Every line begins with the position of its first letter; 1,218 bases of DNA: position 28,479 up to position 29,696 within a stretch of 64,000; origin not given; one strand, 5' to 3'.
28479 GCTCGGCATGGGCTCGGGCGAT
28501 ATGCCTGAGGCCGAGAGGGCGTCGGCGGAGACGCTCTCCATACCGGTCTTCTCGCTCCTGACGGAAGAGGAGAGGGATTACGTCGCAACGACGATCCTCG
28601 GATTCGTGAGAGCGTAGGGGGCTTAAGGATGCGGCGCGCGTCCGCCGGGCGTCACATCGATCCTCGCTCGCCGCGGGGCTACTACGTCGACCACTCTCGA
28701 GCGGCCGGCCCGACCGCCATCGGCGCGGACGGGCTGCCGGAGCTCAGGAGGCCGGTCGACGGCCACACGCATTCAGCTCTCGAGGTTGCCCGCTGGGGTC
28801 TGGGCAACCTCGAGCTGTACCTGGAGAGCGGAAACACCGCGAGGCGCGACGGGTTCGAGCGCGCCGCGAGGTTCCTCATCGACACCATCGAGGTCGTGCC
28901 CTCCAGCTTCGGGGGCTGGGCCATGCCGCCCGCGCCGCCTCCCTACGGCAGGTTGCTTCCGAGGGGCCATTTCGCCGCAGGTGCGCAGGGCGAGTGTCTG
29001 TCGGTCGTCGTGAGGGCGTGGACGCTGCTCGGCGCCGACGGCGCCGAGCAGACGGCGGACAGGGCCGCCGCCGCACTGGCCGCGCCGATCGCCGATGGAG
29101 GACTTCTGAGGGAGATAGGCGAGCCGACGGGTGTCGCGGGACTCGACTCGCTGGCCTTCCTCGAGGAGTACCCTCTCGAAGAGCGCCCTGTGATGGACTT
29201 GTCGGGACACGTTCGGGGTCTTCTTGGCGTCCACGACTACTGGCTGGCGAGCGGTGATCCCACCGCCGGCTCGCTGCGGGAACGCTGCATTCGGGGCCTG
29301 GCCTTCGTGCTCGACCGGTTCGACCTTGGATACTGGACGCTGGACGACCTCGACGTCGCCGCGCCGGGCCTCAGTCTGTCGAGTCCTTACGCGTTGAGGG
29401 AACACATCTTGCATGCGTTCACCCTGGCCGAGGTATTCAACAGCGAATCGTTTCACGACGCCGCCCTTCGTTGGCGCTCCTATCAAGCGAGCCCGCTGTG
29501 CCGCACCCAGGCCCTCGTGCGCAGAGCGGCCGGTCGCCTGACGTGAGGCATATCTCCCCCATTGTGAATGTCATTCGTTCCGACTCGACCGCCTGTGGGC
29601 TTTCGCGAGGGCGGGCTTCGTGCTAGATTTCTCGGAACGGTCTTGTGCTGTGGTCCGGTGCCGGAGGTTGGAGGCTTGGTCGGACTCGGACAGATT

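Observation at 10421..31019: Wzx/Wzy exopolysaccharide locus predicting a glycosaminoglycan-like, C5-epimerised and possibly amide-decorated polymer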

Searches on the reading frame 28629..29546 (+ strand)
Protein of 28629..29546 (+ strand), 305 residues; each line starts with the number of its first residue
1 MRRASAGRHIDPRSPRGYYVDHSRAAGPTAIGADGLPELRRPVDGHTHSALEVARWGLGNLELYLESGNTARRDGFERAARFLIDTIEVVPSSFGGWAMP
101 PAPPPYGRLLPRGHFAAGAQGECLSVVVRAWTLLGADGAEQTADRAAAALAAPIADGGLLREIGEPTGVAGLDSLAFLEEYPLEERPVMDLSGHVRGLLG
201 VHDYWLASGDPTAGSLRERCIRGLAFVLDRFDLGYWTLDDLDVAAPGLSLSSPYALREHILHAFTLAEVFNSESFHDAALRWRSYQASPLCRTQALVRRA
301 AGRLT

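Call 4: search_protein_families(library=pfam, proteins=[window:28629-29546:+], max_evalue=0.01)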
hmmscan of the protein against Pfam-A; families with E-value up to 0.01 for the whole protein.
window:28629-29546:+ (305 aa): 1 family
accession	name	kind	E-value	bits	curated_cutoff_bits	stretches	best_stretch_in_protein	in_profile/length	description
PF06662.19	C5-epim_C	-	5.5e-16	59.1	23.3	1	110-284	21-188/188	D-glucuronyl C5-epimerase C-terminus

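Call 6: search_protein_families(library=ncbifam, proteins=[window:28629-29546:+], max_evalue=0.01)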
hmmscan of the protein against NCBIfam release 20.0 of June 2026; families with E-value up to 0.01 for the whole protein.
window:28629-29546:+ (305 aa): 0 families

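Call 12: search_solved_structures(query=window:28629-29546:+, max_evalue=1, show_alignments=2)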
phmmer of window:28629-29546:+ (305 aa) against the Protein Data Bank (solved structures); distinct sequences matched with E-value up to 1: 6.
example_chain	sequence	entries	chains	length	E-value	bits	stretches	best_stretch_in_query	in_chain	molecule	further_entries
4pw2_A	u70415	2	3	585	2.2e-07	33.7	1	95-286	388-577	D-glucuronyl C5 epimerase B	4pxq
6hzz_A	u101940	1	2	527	3.1e-05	26.7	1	95-286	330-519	D-glucuronyl C5-epimerase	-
6i01_A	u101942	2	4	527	3.8e-05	26.4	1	95-286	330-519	D-glucuronyl C5-epimerase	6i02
7pmz_A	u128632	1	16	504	0.032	16.7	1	167-215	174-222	Inosine-5'-monophosphate dehydrogenase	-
5mjo_A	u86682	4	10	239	0.16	14.4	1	252-292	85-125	Protein Thf1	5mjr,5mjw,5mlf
1xt0_B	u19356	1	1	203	0.54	12.7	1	239-278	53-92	guanine nucleotide exchange protein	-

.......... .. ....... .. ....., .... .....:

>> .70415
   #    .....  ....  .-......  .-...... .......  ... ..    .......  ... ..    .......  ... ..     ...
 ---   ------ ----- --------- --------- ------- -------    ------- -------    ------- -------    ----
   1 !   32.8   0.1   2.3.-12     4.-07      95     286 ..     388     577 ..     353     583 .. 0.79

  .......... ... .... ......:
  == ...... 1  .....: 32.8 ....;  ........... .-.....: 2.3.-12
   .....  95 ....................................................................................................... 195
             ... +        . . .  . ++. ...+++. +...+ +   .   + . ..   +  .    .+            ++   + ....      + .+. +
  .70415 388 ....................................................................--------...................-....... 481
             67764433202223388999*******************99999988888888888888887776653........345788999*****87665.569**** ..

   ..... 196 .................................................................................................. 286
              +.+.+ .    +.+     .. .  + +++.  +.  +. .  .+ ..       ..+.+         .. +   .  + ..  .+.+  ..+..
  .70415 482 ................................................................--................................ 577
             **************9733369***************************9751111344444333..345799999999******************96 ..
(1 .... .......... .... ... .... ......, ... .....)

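Call 20: find_homologous_proteins(query=window:28629-29546:+, max_evalue=0.00001)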
Query window:28629-29546:+ (305 aa): 25 proteins with E <= 0.00001 among 8000 candidates.
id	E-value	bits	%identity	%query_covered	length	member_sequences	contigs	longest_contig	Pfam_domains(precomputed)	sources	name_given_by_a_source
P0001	3.5e-201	685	100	100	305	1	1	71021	PF06662.20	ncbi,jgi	-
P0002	1.2e-135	470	70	98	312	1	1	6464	PF06662.20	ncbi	-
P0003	1.8e-130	453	70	97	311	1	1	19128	PF06662.20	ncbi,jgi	-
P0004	1.1e-121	424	64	100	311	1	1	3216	PF06662.20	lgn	-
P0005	8.3e-116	405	63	98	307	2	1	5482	PF06662.20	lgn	-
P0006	4.1e-104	366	59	99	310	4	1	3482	PF06662.20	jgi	-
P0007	2.1e-103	364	58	99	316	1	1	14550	PF06662.20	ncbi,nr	ncbi:MAG: hypothetical protein GF400_06150 [Candidatus Eisenbacteria bacterium]|nr:hypothetical prot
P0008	1.4e-90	322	54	99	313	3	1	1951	PF06662.20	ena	-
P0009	7.6e-90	319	55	98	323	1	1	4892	PF06662.20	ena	-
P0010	1.8e-89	318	53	99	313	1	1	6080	PF06662.20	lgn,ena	-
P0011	5.5e-88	313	53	100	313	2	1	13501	PF06662.20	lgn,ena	-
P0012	1.5e-84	302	52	99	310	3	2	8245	PF06662.20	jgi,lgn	jgi:heparosan-N-sulfate-glucuronate 5-epimerase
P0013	1.3e-83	299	50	99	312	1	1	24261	PF06662.20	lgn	-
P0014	1.0e-82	296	54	97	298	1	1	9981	PF06662.20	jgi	jgi:hypothetical protein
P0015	9.9e-80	286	50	100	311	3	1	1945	PF06662.20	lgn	-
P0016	7.2e-76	274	49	100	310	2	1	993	PF06662.20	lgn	-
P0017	6.3e-75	270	49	93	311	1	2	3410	PF06662.20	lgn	-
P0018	1.2e-72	263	49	92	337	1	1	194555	PF06662.20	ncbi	ncbi:MAG: D-glucuronyl C5-epimerase family protein [Candidatus Eisenbacteria bacterium]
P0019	4.9e-69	251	48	93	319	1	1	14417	PF06662.20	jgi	jgi:hypothetical protein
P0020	6.1e-69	251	48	96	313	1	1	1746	PF06662.20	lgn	-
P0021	9.1e-67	244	45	98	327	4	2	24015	PF06662.20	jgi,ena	-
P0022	7.0e-66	241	43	97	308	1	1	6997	PF06662.20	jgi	jgi:hypothetical protein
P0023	3.4e-65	238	46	91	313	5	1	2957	PF06662.20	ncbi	ncbi:MAG: D-glucuronyl C5-epimerase family protein [Candidatus Eisenbacteria bacterium]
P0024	4.8e-65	238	46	98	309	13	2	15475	PF06662.20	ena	-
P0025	1.7e-62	230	45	100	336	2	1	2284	PF06662.20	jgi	-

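Call 21: find_encoding_contigs(protein=P0001, flank=10000, max_places=2)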
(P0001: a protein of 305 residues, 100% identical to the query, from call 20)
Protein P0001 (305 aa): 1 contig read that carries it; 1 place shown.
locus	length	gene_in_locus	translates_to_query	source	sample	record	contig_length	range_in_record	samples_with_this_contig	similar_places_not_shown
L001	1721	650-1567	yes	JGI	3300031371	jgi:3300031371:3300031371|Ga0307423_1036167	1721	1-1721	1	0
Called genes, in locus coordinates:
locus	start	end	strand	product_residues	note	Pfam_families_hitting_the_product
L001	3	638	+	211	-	?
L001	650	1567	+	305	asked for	PF06662:C5-epim_C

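Call 22: find_encoding_contigs(protein=P0018, flank=10000, max_places=2)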
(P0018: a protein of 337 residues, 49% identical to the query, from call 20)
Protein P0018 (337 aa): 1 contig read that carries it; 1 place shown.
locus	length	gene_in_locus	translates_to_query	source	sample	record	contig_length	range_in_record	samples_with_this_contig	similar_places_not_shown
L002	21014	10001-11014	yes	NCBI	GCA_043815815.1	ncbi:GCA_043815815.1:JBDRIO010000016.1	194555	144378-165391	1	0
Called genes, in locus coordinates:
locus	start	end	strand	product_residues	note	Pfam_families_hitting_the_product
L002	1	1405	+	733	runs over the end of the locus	PF02706:Wzz, PF13807:GNVR, PF01656:CbiA, PF10609:ParA (weak), PF13614:AAA_31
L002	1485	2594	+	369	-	PF02350:Epimerase_2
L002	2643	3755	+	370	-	PF01041:DegT_DnrJ_EryC1, PF01212:Beta_elim_lyase (weak)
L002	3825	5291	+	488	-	PF01943:Polysacc_synt, PF13440:Polysacc_synt_3, PF01554:MatE, PF03023:MurJ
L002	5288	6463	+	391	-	PF13439:Glyco_transf_4 (weak), PF13579:Glyco_trans_4_4 (weak), PF20706:GT4-conflict, PF00534:Glycos_transf_1, PF13692:Glyco_trans_1_4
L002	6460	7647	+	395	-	PF13439:Glyco_transf_4, PF13579:Glyco_trans_4_4, PF20706:GT4-conflict (weak), PF00534:Glycos_transf_1, PF13692:Glyco_trans_1_4, PF13524:Glyco_trans_1_2 (faint)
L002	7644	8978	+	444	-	PF04932:Wzy_C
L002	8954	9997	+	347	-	PF01075:Glyco_transf_9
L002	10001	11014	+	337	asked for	PF06662:C5-epim_C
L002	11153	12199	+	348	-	PF01408:GFO_IDH_MocA, PF02894:GFO_IDH_MocA_C, PF22725:GFO_IDH_MocA_C3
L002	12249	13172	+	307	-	-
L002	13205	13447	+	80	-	PF00037:Fer4, PF12797:Fer4_2 (faint), PF12837:Fer4_6 (weak), PF13237:Fer4_10 (weak), PF14697:Fer4_21 (weak), PF12838:Fer4_7, PF13187:Fer4_9, PF13484:Fer4_16 (faint)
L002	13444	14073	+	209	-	PF13489:Methyltransf_23, PF01209:Ubie_methyltran, PF07021:MetW, PF13847:Methyltransf_31, PF08241:Methyltransf_11, PF08242:Methyltransf_12, PF13649:Methyltransf_25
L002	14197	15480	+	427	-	PF00953:Glycos_transf_4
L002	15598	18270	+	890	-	PF01326:PPDK_N, PF00391:PEP-utilizers, PF02896:PEP-utilizers_C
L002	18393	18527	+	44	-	-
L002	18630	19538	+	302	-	PF12801:Fer4_5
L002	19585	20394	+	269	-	PF02146:SIR2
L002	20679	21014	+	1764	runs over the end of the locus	PF13620:CarboxypepD_reg (faint), PF13860:FlgD_ig (faint), PF02369:Big_1 (weak), PF09985:Glucodextran_C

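Call 23: find_encoding_contigs(protein=P0003, flank=10000, max_places=2)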
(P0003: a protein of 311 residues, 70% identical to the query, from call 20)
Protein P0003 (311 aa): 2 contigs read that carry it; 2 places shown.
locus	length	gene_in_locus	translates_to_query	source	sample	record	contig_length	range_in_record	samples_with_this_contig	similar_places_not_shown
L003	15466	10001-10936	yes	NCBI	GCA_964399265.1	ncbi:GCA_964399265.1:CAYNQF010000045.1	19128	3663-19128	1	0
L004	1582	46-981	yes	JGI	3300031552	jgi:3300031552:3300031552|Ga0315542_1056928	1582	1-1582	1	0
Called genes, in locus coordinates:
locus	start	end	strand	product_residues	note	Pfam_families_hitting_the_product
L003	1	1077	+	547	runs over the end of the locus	PF01663:Phosphodiest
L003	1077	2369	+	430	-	PF04932:Wzy_C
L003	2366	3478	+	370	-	PF13439:Glyco_transf_4, PF13579:Glyco_trans_4_4, PF00534:Glycos_transf_1, PF13692:Glyco_trans_1_4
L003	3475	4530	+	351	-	PF00534:Glycos_transf_1, PF13692:Glyco_trans_1_4, PF13524:Glyco_trans_1_2 (weak)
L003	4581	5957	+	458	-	-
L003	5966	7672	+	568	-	PF16889:Hepar_II_III_N, PF07940:Hepar_II_III_C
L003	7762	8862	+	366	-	PF02350:Epimerase_2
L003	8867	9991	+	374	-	PF01041:DegT_DnrJ_EryC1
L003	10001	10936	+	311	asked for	PF06662:C5-epim_C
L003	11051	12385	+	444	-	PF00953:Glycos_transf_4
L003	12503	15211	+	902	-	PF01326:PPDK_N, PF00391:PEP-utilizers, PF02896:PEP-utilizers_C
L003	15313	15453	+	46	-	-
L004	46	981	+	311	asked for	PF06662:C5-epim_C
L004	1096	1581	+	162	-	?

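Call 24: find_encoding_contigs(protein=P0013, flank=10000, max_places=2)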
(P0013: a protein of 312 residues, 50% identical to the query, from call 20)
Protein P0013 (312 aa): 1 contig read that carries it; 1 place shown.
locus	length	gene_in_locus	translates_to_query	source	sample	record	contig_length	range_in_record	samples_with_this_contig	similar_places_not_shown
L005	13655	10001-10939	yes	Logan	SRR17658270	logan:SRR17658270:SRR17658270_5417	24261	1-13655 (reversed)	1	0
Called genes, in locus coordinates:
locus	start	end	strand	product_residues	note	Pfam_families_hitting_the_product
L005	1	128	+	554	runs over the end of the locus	PF01663:Phosphodiest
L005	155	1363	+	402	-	PF04932:Wzy_C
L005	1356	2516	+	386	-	PF13439:Glyco_transf_4, PF13579:Glyco_trans_4_4, PF20706:GT4-conflict (weak), PF00534:Glycos_transf_1, PF13692:Glyco_trans_1_4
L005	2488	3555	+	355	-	PF00534:Glycos_transf_1, PF13692:Glyco_trans_1_4, PF13524:Glyco_trans_1_2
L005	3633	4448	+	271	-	PF13489:Methyltransf_23, PF01209:Ubie_methyltran, PF02353:CMAS (weak), PF06325:PrmA, PF13847:Methyltransf_31, PF08241:Methyltransf_11, PF08242:Methyltransf_12, PF13649:Methyltransf_25, +1 more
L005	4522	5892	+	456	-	PF27533:CapK_C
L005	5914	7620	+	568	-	PF16889:Hepar_II_III_N, PF07940:Hepar_II_III_C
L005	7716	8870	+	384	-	PF02350:Epimerase_2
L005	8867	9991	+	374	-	PF01041:DegT_DnrJ_EryC1, PF01212:Beta_elim_lyase (weak)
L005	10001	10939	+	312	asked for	PF06662:C5-epim_C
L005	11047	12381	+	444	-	PF00953:Glycos_transf_4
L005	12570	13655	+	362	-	?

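Call 25: find_encoding_contigs(protein=P0021, flank=10000, max_places=2)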
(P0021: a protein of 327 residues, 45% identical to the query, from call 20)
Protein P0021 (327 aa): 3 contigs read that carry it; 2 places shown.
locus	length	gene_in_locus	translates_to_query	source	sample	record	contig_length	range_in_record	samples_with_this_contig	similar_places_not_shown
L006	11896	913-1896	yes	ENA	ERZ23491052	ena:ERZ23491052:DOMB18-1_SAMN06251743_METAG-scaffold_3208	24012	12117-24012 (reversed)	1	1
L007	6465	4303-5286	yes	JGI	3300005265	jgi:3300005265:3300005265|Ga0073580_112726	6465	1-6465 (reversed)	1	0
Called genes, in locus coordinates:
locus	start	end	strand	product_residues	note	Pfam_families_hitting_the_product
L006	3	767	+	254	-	?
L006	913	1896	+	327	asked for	PF06662:C5-epim_C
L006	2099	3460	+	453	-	PF00953:Glycos_transf_4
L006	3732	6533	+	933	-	PF01326:PPDK_N, PF00391:PEP-utilizers, PF02896:PEP-utilizers_C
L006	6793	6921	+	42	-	-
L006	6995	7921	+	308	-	PF12801:Fer4_5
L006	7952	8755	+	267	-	PF02146:SIR2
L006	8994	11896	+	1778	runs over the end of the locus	PF13620:CarboxypepD_reg (weak), PF13860:FlgD_ig (faint), PF02369:Big_1 (faint), PF09985:Glucodextran_C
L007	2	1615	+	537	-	?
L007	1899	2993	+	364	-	PF02350:Epimerase_2, PF13579:Glyco_trans_4_4 (weak)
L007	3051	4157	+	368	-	PF00155:Aminotran_1_2, PF01041:DegT_DnrJ_EryC1, PF01212:Beta_elim_lyase, PF01053:Cys_Met_Meta_PP (weak)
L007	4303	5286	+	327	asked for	PF06662:C5-epim_C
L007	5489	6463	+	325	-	?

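Call 55: predict_structure(alignment_id=A2)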
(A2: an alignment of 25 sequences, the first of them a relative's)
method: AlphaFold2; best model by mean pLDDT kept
length: 305 residues; sequences in the alignment: 25
mean_pLDDT: 87.0   pTM: 0.89
mean pLDDT of the five models: 87.0, 85.5, 83.8, 83.6, 83.2
residues with pLDDT >= 90: 187; 70-90: 89; 50-70: 19; < 50: 10
segments of 3 or more residues with pLDDT < 50: 165-172
pLDDT, mean of each block of 10 residues (from residue 1): 59 70 82 88 83 94 91 96 93 82 74 79 96 95 96 90 57 76 87 95 95 95 94 96 83 94 93 96 97 93 74
secondary structure, 60 per line:
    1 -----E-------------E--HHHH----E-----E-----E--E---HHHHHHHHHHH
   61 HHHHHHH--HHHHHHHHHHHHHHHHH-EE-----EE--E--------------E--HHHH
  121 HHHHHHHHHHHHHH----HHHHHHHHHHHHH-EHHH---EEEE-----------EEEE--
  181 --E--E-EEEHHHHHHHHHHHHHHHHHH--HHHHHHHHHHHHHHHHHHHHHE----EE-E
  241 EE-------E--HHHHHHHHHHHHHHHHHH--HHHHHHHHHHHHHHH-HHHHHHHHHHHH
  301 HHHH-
elements in order: H23-26 H50-67 H70-86 H117-134 H139-151 E160-163 E175-178 E188-190 H191-208 H211-231 E240-242 H253-270 H273-287 H289-304

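Call 64: fold_search(model_id=the predicted structure, library=pdb)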
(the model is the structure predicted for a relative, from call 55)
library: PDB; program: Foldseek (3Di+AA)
matches with E <= 10: 621; with E <= 0.001: 17
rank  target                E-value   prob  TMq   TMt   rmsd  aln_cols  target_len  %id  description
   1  4pxq_A                4.0e-10  1.00  0.55  0.33   6.0       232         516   22  Crystal structure of D-glucuronyl C5-epimerase in complex with heparin hexasaccharide (released 2015-01-14)
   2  6i01_B                4.4e-10  1.00  0.55  0.33   6.0       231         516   22  Structure of human D-glucuronyl C5 epimerase in complex with substrate (released 2019-04-03)
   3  6i01_A                4.6e-10  1.00  0.55  0.34   6.0       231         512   22  Structure of human D-glucuronyl C5 epimerase in complex with substrate (released 2019-04-03)
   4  4pxq_B                6.2e-10  1.00  0.56  0.34   5.9       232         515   23  Crystal structure of D-glucuronyl C5-epimerase in complex with heparin hexasaccharide (released 2015-01-14)
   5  6hzz_A                1.0e-09  1.00  0.55  0.33   6.0       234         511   22  Structure of human D-glucuronyl C5 epimerase (released 2019-04-03)
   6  6i02_A                1.4e-09  1.00  0.55  0.34   6.0       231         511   22  Structure of human D-glucuronyl C5 epimerase in complex with product (released 2019-04-03)
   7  4pw2                  1.4e-09  1.00  0.55  0.33   6.0       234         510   22  Crystal structure of D-glucuronyl C5 epimerase (released 2015-01-14)
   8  6hzz_B                1.9e-09  1.00  0.55  0.33   6.1       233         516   21  Structure of human D-glucuronyl C5 epimerase (released 2019-04-03)
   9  8wbu                  2.0e-05  1.00  0.52  0.42   5.4       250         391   12  The crystal structure of circular mannose with mutant H247F of the cellobiose 2-epimerase from Caldicellulosiruptor sacc (released 2023-10-25)
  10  4z4j                  3.7e-05  1.00  0.51  0.41   5.6       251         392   12  Crystal Structure of cellobiose 2-epimerase from Caldicellulosiruptor saccharolyticus DSM 8903 (released 2016-04-13)
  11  7d5g_A                7.9e-05  1.00  0.55  0.44   5.0       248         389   11  Crystal structure of the CsCE with ligand to have a insight into the catalytic mechanism (released 2021-12-01)
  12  4z4l                  1.4e-04  1.00  0.51  0.41   5.6       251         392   11  Crystal Structure of cellobiose 2-epimerase from Caldicellulosiruptor saccharolyticus DSM 8903 (released 2016-04-13)
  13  8h1l_C                6.0e-04  1.00  0.50  0.38   7.5       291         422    9  Crystal structure of glucose-2-epimerase in complex with D-Glucitol from Runella slithyformis Runsl_4512 (released 2023-07-12)
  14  8h1l_B                8.9e-04  1.00  0.50  0.38   7.2       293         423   10  Crystal structure of glucose-2-epimerase in complex with D-Glucitol from Runella slithyformis Runsl_4512 (released 2023-07-12)
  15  8h1l_A                9.4e-04  1.00  0.50  0.38   7.6       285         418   10  Crystal structure of glucose-2-epimerase in complex with D-Glucitol from Runella slithyformis Runsl_4512 (released 2023-07-12)
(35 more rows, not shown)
